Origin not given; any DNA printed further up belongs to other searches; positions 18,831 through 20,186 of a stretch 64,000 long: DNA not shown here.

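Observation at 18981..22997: Translationally coupled PRTase-like / HAD phosphatase / IU-nucleoside hydrolase operon running into tyrS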

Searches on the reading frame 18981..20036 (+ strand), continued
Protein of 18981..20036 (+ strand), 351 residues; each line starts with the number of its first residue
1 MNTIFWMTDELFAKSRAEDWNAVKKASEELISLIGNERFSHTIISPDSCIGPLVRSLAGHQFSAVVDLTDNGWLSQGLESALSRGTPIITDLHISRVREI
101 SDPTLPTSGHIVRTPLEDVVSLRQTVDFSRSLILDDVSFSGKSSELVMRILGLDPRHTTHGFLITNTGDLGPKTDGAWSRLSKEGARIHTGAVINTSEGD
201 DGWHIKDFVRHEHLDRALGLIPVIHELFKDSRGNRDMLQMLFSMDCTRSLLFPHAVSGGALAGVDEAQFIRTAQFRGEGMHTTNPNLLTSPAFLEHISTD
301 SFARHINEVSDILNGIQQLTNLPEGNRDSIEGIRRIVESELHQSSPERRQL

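Call 36: search_protein_families(library=pfam, proteins=[L011:5448-6203:+, L011:6190-6738:+, L011:6735-7793:+, L011:7812-8990:+, L012:5019-5798:+, L012:5788-6462:+, L012:6459-7385:+, L012:4223-4609:+, L010:6214-6840:+, L010:6837-7772:+], max_evalue=0.01)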
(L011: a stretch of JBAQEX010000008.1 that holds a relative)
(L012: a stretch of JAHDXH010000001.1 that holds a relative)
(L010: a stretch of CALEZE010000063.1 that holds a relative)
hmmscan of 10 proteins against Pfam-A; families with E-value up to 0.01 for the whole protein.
L011:5448-6203:+ (251 aa): 0 families

L011:6190-6738:+ (182 aa): 1 family
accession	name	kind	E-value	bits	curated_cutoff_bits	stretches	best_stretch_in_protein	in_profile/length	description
PF18306.6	LDcluster4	-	8.9e-21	74.5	26.3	1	8-170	1-150/151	SLOG cluster4 family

L011:6735-7793:+ (352 aa): 3 families
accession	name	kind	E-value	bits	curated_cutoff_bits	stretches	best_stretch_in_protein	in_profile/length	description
PF01546.33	Peptidase_M20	-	2e-24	87.1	24.6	1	65-350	1-205/206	Peptidase family M20/M25/M40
PF07687.19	M20_dimer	-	5.1e-16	59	21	1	162-258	3-99/107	Peptidase dimerisation domain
PF05343.19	Peptidase_M42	-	4.8e-05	23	23.2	0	94-138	132-176/292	M42 glutamyl aminopeptidase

L011:7812-8990:+ (392 aa): 2 families
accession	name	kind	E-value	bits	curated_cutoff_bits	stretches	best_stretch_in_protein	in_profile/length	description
PF00579.31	tRNA-synt_1b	-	1.1e-71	242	21.1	1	30-313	3-290/292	tRNA synthetases class I (W and Y)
PF00133.28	tRNA-synt_1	-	0.00025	20.3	22.7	1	178-233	326-384/414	tRNA synthetases class I (I, L, M and V)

L012:5019-5798:+ (259 aa): 0 families

L012:5788-6462:+ (224 aa): 4 families
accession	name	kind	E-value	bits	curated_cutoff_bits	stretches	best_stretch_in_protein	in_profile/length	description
PF00702.32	Hydrolase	-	4.1e-18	66.9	26.4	1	5-190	1-191/191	haloacid dehalogenase-like hydrolase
PF13419.12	HAD_2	-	2.4e-12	47.8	23.8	1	8-195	1-177/178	Haloacid dehalogenase-like hydrolase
PF13242.12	Hydrolase_like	-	6.5e-07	29.6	22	1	151-207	3-59/75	HAD-hyrolase-like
PF12710.13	HAD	-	2.7e-06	28.4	27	1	8-178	1-181/189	haloacid dehalogenase-like hydrolase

L012:6459-7385:+ (308 aa): 1 family
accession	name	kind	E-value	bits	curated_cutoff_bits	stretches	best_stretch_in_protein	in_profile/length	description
PF01156.24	IU_nuc_hydro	-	2.8e-88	296.9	34.2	1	9-299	1-296/297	Inosine-uridine preferring nucleoside hydrolase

L012:4223-4609:+ (128 aa): 1 family
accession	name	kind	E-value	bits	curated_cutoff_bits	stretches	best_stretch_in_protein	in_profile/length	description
PF01035.26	DNA_binding_1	-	3e-25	88.3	27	1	4-88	1-81/81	6-O-methylguanine DNA methyltransferase, DNA binding domain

L010:6214-6840:+ (208 aa): 6 families
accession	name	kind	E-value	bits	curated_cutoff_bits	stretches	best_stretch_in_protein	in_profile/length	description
PF00702.32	Hydrolase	-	3.1e-11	44.5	26.4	1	13-190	3-189/191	haloacid dehalogenase-like hydrolase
PF13419.12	HAD_2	-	8.3e-08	33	23.8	1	15-197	2-177/178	Haloacid dehalogenase-like hydrolase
PF12710.13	HAD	-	6.4e-06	27.2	27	1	15-153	2-142/189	haloacid dehalogenase-like hydrolase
PF13242.12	Hydrolase_like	-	0.00076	19.8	22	1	162-199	10-49/75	HAD-hyrolase-like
PF08282.18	Hydrolase_3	-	0.0048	17.1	20.9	0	14-50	1-36/255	haloacid dehalogenase-like hydrolase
PF13344.12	Hydrolase_6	-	0.007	16.8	27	0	109-180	20-89/101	Haloacid dehalogenase-like hydrolase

L010:6837-7772:+ (311 aa): 1 family
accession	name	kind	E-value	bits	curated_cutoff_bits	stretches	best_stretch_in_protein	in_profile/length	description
PF01156.24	IU_nuc_hydro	-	3.2e-86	290.1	34.2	1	7-295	1-296/297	Inosine-uridine preferring nucleoside hydrolase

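Call 44: find_related_loci(query=A1, collection=metagenome_contigs, flank=5000)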
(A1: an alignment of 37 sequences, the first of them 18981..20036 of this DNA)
Query A1 (351 aa) in metagenome_contigs; peptide patterns used: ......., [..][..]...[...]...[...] (x = any residue, [..] = any of these).
193 stretches matched a pattern; 13 encode a relative of the query (tblastn E <= 1e-3); 13 distinct loci.
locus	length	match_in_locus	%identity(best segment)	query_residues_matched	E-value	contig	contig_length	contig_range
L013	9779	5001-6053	48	1-348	1e-108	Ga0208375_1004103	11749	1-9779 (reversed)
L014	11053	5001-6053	47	1-348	1e-104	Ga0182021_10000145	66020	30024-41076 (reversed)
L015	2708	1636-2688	46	1-348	5e-106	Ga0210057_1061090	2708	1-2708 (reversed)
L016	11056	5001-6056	47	1-349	1e-99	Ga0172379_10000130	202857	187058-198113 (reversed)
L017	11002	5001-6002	43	1-334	1e-87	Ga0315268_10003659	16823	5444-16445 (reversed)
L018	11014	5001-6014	43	1-338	5e-86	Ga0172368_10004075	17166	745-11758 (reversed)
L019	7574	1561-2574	43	1-338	5e-86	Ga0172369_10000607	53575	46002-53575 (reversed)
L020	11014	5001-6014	43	1-338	5e-86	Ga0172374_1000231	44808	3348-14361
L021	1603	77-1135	43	1-351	2e-90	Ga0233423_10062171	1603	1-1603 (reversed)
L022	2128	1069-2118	43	1-348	7e-87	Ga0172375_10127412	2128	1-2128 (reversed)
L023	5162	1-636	44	140-349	2e-51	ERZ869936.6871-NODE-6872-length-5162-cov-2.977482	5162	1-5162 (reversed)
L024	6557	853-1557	32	62-298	7e-24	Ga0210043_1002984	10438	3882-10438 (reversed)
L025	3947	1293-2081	29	39-321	4e-21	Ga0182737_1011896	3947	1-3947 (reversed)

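Call 49: search_solved_structures(query=L005:7056-7580:+, max_evalue=0.01, show_alignments=2)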
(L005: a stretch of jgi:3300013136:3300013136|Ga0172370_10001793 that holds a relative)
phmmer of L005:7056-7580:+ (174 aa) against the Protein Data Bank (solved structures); distinct sequences matched with E-value up to 0.01: 3.
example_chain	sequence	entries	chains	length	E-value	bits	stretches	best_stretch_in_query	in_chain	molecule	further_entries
1rcu_A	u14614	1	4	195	2.3e-13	53.4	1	7-166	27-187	conserved hypothetical protein VT76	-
2iz5_A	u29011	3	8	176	9.9e-08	35.1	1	6-135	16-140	MOCO CARRIER PROTEIN | MOLYBDENUM COFACTOR CARRIER PROTEIN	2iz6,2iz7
6y01_AAA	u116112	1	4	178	1.7e-06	31.1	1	3-135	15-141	p450 cytochrome, putative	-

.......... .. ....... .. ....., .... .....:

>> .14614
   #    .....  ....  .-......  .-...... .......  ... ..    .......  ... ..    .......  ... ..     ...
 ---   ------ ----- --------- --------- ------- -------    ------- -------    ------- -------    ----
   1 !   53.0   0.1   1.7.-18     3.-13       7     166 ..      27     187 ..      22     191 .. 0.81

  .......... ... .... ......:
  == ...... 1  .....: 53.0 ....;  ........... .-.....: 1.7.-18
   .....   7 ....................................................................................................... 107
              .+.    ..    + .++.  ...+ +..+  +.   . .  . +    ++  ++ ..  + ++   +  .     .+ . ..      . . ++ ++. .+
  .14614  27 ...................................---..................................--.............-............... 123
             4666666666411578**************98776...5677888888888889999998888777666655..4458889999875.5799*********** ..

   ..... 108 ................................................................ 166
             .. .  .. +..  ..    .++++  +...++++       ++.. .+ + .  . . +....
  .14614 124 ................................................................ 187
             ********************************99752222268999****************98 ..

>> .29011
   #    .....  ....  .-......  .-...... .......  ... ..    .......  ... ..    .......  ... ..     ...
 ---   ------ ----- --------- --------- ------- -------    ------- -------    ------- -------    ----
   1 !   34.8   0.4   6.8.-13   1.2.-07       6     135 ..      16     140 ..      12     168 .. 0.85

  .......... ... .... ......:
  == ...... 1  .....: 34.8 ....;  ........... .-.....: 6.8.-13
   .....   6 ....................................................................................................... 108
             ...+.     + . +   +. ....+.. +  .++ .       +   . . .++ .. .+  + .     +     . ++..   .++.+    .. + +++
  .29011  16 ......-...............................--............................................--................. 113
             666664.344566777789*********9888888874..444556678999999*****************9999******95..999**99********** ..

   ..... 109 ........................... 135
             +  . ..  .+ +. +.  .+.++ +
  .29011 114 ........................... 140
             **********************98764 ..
